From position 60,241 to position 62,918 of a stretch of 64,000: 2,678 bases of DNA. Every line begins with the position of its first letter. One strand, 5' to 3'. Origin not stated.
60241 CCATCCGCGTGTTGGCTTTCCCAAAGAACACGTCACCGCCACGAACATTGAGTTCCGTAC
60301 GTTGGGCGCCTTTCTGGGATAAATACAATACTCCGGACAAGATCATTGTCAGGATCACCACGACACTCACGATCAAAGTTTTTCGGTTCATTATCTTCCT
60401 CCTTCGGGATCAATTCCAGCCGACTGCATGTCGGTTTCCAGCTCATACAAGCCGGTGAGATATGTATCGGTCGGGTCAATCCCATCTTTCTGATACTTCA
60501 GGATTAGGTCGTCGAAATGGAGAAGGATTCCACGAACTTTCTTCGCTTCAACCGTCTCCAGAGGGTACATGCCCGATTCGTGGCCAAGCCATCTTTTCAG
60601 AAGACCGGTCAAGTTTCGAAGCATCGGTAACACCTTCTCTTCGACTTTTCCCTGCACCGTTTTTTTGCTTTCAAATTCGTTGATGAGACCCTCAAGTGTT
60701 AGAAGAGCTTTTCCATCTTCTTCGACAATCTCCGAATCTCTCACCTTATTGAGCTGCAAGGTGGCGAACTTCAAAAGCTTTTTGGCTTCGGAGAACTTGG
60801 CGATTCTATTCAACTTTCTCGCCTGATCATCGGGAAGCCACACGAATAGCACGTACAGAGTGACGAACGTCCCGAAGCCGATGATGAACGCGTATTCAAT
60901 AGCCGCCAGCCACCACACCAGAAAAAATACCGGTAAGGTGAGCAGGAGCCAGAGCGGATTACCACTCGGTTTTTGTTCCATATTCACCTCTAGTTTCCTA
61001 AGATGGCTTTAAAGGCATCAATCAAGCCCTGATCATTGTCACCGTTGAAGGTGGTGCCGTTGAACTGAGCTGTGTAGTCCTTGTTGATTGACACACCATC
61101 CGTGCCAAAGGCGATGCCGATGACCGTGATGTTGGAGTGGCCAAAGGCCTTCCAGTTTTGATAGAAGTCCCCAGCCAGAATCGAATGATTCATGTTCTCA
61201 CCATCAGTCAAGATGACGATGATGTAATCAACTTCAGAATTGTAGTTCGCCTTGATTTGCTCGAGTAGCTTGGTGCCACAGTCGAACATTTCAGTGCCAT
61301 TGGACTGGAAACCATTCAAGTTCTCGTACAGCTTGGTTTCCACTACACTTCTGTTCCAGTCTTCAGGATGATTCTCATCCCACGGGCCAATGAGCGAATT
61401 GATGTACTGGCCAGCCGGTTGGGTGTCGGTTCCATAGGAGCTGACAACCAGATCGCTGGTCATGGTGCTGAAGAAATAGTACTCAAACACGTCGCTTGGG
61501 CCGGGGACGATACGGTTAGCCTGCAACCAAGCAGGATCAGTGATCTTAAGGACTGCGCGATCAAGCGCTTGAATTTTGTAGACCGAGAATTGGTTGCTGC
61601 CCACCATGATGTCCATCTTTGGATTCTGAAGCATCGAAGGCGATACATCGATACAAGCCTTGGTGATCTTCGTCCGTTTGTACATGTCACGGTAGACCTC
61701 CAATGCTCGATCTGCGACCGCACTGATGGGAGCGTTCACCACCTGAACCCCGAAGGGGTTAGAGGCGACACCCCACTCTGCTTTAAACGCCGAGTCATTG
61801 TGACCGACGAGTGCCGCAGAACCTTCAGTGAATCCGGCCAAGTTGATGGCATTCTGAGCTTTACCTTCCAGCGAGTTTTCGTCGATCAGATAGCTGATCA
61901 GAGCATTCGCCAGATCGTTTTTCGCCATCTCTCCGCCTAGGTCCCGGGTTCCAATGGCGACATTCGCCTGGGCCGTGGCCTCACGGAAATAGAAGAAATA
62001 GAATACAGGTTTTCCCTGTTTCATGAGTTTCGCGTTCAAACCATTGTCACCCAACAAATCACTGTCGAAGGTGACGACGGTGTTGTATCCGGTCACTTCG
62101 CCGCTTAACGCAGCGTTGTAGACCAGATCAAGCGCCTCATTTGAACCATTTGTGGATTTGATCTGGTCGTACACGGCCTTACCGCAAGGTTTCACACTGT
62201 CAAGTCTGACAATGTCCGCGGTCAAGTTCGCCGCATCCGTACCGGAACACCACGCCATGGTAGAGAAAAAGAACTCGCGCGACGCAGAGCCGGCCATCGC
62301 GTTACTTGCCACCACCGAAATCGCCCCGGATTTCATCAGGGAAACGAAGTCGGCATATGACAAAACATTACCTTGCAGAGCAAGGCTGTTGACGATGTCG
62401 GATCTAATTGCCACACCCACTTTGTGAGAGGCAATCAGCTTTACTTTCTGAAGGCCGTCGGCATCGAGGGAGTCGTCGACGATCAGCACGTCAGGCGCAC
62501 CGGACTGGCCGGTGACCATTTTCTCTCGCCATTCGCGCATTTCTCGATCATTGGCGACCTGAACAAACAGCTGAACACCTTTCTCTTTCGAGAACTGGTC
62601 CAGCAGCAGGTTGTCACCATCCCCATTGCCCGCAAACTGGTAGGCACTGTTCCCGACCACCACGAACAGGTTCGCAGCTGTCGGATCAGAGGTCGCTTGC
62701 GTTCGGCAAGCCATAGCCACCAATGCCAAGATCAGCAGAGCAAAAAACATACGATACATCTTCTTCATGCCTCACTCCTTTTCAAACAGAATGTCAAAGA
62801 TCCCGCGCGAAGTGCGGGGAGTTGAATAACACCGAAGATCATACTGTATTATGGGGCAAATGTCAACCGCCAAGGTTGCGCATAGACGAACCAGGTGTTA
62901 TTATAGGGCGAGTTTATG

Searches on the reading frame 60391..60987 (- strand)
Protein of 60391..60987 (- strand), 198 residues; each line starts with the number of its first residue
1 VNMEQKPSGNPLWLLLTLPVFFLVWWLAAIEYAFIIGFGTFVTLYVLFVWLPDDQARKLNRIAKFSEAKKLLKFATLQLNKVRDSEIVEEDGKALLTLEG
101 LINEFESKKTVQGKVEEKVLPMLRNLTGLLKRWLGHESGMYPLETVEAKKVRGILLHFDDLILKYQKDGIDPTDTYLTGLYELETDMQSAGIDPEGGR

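Call 4: search_protein_families(library=pfam, proteins=[window:60391-60987:-], max_evalue=0.1)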
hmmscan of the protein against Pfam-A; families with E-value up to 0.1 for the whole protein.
window:60391-60987:- (198 aa): 1 family
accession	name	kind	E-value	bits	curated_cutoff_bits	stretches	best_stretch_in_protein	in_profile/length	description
PF16526.10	CLZ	-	0.063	14.1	26.7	0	89-131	2-45/71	C-terminal leucine zipper domain of cyclic nucleotide-gated channels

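Call 5: search_protein_families(library=ncbifam, proteins=[window:60391-60987:-], max_evalue=0.1)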
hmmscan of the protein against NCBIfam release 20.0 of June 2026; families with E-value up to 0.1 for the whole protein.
window:60391-60987:- (198 aa): 0 families

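Call 6: search_protein_families(library=phrogs, proteins=[window:60391-60987:-], max_evalue=0.1)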
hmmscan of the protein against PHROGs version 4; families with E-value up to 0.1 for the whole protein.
window:60391-60987:- (198 aa): 0 families

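Call 7: search_protein_families(library=padloc, proteins=[window:60391-60987:-], max_evalue=0.1)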
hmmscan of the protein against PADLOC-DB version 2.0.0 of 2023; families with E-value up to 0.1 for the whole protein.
window:60391-60987:- (198 aa): 0 families

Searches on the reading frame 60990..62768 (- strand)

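Call 4: search_protein_families(library=pfam, proteins=[window:60990-62768:-], max_evalue=0.1)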
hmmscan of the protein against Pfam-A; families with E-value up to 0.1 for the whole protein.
window:60990-62768:- (592 aa): 1 family
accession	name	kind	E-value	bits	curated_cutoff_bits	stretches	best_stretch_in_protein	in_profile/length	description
PF22758.2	Phage_cement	-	0.047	14.2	27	0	115-160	58-105/146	Structural cement protein (E217 gp24/Pam3 gp6)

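Call 5: search_protein_families(library=ncbifam, proteins=[window:60990-62768:-], max_evalue=0.1)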
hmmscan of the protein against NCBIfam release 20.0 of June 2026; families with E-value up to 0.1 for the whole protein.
window:60990-62768:- (592 aa): 0 families

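Call 6: search_protein_families(library=phrogs, proteins=[window:60990-62768:-], max_evalue=0.1)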
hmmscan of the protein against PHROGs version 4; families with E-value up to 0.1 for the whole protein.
window:60990-62768:- (592 aa): 0 families

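Call 7: search_protein_families(library=padloc, proteins=[window:60990-62768:-], max_evalue=0.1)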
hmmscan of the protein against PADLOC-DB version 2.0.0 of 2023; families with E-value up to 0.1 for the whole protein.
window:60990-62768:- (592 aa): 0 families
